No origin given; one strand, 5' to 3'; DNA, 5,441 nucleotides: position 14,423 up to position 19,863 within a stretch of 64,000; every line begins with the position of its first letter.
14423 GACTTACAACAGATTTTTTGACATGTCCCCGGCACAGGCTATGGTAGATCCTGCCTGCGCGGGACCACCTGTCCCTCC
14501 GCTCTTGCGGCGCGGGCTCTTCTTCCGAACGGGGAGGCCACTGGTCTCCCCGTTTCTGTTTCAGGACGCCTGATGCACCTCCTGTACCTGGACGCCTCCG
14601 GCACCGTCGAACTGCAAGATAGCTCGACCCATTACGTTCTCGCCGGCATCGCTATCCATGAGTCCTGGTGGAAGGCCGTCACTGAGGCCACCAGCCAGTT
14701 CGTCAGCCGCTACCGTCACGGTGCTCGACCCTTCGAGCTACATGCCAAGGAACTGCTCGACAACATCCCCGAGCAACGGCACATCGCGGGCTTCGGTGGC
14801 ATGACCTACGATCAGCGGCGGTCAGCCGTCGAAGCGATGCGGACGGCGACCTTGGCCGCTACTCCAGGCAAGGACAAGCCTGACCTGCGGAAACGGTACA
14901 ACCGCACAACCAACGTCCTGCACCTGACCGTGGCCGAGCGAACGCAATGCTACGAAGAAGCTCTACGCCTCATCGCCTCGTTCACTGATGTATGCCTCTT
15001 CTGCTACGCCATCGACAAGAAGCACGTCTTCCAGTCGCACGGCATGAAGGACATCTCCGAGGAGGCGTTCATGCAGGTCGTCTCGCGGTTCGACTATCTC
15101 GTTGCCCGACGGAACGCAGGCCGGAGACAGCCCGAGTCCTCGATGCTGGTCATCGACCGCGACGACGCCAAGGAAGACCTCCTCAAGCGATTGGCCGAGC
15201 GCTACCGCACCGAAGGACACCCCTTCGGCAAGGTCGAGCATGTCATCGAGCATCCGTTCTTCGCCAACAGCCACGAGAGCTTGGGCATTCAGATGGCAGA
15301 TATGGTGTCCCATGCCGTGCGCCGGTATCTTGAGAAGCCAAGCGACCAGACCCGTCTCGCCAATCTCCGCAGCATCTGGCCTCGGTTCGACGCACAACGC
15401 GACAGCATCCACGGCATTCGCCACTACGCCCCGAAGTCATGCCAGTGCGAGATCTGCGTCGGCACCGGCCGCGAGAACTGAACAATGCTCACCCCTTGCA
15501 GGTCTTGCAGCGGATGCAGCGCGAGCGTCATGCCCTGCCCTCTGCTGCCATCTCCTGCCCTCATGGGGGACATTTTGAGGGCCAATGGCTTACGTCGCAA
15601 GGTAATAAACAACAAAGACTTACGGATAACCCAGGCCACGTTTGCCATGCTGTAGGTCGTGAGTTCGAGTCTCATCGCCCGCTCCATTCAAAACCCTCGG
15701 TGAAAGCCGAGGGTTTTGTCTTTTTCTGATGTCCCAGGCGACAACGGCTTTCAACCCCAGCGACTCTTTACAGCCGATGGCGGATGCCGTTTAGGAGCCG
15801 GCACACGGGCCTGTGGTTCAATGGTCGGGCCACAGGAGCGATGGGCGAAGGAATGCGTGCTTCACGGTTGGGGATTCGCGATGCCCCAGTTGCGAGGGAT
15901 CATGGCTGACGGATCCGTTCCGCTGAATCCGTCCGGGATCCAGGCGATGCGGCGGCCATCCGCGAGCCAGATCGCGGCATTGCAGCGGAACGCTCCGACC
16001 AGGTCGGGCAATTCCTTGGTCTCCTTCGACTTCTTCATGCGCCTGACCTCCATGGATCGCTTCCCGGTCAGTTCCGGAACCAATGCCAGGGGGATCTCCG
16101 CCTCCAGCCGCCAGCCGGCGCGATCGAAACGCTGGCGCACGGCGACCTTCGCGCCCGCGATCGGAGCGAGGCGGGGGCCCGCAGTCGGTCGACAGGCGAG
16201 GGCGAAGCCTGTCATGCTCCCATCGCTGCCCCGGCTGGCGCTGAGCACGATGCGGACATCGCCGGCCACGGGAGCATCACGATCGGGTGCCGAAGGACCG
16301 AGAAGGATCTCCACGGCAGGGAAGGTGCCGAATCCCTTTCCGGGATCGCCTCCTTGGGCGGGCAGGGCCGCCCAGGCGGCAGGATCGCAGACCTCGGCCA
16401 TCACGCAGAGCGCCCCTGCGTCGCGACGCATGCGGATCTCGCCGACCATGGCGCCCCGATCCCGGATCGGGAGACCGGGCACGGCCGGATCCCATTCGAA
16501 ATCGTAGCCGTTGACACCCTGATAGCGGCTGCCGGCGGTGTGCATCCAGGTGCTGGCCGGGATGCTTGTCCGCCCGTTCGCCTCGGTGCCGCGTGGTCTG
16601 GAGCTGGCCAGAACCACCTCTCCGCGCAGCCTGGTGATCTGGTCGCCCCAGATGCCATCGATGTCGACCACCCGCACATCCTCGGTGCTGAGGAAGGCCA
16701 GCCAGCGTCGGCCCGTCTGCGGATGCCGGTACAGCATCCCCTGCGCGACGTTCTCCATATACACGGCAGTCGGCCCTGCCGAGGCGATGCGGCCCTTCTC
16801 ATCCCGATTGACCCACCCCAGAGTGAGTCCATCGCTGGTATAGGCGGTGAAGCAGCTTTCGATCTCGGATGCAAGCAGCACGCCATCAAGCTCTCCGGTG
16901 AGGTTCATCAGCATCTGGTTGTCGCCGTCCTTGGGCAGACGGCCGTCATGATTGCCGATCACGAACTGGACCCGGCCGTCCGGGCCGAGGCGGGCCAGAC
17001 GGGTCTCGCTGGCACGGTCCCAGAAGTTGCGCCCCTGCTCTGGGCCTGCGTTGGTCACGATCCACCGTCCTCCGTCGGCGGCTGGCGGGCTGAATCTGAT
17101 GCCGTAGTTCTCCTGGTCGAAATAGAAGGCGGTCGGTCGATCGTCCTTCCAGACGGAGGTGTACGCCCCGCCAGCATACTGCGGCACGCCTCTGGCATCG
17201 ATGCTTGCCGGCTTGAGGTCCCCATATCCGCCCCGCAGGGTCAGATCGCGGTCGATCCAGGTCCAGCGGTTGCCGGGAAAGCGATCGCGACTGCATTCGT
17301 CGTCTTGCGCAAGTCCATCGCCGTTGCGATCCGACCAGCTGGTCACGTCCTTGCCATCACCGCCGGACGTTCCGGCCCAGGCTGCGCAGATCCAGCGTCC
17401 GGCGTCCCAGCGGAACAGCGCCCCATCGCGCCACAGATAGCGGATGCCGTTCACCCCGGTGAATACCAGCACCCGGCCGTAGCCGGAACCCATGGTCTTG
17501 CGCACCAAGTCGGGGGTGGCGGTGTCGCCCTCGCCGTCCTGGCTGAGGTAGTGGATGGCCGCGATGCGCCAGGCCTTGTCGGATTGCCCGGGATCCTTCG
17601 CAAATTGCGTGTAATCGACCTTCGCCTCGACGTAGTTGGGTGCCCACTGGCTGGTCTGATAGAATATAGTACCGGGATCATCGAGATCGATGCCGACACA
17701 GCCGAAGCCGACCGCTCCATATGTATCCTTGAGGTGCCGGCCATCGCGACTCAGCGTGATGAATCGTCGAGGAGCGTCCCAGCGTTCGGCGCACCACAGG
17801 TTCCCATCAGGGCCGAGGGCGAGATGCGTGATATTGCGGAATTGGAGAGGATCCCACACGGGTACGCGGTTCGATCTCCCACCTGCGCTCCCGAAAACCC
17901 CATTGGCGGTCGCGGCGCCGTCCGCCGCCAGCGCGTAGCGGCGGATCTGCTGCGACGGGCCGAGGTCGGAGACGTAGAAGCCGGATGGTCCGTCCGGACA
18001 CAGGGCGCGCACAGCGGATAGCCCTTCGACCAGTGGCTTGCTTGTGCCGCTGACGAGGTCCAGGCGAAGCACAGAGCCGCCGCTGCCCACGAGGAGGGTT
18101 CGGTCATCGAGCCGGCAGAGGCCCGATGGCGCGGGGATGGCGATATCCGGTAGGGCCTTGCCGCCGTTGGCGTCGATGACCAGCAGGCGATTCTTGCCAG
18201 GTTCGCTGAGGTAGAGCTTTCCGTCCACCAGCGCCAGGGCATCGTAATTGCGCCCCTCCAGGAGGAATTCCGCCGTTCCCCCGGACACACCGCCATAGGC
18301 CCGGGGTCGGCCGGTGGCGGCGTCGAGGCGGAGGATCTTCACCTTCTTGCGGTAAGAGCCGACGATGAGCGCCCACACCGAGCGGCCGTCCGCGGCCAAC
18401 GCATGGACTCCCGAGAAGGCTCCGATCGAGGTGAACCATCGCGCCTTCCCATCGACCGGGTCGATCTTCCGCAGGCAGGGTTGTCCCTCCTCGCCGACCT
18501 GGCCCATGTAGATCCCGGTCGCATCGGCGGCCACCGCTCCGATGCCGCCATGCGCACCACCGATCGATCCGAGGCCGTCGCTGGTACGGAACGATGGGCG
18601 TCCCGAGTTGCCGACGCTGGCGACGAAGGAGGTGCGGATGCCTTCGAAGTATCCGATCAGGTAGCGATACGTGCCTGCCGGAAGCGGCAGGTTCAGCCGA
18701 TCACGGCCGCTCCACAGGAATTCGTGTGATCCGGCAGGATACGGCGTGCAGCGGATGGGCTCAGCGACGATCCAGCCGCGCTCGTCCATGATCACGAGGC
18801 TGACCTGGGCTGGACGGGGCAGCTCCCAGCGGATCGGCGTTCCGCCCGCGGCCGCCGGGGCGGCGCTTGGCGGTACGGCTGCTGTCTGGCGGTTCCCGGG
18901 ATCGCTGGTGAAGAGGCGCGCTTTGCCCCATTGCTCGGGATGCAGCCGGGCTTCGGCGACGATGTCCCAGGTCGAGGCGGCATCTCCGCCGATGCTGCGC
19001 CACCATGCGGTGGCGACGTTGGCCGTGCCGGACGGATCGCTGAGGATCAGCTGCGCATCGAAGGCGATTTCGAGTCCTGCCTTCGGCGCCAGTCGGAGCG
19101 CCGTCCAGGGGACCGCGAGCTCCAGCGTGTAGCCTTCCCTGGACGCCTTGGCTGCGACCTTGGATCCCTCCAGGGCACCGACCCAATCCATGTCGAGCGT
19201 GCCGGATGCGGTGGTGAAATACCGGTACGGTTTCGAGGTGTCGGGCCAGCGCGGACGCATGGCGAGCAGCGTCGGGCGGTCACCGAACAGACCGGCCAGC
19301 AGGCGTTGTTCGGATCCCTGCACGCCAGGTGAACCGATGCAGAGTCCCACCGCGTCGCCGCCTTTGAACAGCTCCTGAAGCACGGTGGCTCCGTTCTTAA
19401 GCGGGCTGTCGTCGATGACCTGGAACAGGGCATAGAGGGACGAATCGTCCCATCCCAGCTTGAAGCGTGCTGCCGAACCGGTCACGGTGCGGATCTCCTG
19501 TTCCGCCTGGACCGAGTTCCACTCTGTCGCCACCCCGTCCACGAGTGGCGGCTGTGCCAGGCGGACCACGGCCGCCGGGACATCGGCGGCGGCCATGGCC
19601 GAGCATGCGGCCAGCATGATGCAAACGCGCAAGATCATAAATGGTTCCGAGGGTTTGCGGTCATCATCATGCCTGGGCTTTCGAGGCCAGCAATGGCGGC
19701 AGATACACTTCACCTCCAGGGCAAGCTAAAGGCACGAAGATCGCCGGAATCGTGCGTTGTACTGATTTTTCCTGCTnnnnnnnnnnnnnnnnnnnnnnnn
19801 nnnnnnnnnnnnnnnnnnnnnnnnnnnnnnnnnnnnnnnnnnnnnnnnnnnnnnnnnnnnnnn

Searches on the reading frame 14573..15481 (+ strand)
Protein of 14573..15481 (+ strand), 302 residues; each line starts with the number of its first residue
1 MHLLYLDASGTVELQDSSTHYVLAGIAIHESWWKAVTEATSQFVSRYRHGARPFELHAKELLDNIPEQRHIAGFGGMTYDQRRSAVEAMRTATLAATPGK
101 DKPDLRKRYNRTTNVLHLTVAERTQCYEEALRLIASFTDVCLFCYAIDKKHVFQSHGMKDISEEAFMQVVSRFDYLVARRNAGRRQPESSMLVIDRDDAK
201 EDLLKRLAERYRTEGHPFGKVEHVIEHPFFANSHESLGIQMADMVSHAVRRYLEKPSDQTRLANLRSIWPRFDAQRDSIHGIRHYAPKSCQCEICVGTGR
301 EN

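Call 9: search_protein_families(library=pfam, max_evalue=0.001, proteins=[window:14573-15481:+])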
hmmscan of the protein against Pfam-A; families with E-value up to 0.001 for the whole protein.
window:14573-15481:+ (302 aa): 1 family
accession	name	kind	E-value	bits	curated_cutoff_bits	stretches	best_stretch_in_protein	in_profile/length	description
PF12686.12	DUF3800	-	1.3e-15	58.8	21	1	3-252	1-149/149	Protein of unknown function (DUF3800)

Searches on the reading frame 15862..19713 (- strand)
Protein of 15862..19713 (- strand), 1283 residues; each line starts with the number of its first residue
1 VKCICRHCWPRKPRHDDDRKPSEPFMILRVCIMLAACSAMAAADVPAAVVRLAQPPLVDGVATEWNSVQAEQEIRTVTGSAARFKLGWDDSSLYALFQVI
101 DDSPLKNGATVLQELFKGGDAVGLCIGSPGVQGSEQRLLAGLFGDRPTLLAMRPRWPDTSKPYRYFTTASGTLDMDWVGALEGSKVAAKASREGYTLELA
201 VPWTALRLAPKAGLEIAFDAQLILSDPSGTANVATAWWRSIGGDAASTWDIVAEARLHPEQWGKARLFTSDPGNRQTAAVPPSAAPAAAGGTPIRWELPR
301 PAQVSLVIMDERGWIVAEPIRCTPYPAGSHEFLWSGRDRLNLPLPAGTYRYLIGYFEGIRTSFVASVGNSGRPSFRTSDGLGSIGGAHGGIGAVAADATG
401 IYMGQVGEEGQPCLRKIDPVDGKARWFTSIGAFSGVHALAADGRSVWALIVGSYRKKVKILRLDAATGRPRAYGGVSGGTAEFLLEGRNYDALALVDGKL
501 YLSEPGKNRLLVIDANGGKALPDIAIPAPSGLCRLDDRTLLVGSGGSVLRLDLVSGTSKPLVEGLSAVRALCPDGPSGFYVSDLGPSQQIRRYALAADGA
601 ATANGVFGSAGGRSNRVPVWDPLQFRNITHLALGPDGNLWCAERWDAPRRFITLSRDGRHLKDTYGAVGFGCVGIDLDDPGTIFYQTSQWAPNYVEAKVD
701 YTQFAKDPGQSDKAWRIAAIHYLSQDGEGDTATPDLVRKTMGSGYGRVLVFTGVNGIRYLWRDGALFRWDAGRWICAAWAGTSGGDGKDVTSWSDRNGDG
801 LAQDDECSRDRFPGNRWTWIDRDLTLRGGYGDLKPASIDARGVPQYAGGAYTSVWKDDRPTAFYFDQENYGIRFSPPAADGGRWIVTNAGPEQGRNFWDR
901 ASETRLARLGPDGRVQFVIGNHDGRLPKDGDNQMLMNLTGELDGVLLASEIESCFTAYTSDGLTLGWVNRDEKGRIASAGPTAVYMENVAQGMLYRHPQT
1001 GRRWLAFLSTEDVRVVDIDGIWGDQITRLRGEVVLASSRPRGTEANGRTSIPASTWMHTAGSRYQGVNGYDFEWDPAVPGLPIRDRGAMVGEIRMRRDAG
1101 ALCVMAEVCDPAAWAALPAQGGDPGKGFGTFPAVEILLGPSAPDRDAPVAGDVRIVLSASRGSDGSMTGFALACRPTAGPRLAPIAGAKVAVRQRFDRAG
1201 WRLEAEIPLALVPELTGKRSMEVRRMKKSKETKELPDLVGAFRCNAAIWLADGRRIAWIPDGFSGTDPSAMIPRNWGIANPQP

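Call 8: search_protein_families(library=pfam, max_evalue=0.001, proteins=[window:15862-19713:-])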
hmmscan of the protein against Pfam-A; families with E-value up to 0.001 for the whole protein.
window:15862-19713:- (1283 aa): 2 families
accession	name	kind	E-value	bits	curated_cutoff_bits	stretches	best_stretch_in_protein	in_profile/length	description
PF06452.16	CBM9_1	-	1.4e-09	38.6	23.4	0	182-245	109-170/185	Carbohydrate family 9 binding domain-like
PF13860.13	FlgD_ig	-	9.3e-09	35.6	27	1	288-350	6-70/79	FlgD Ig-like domain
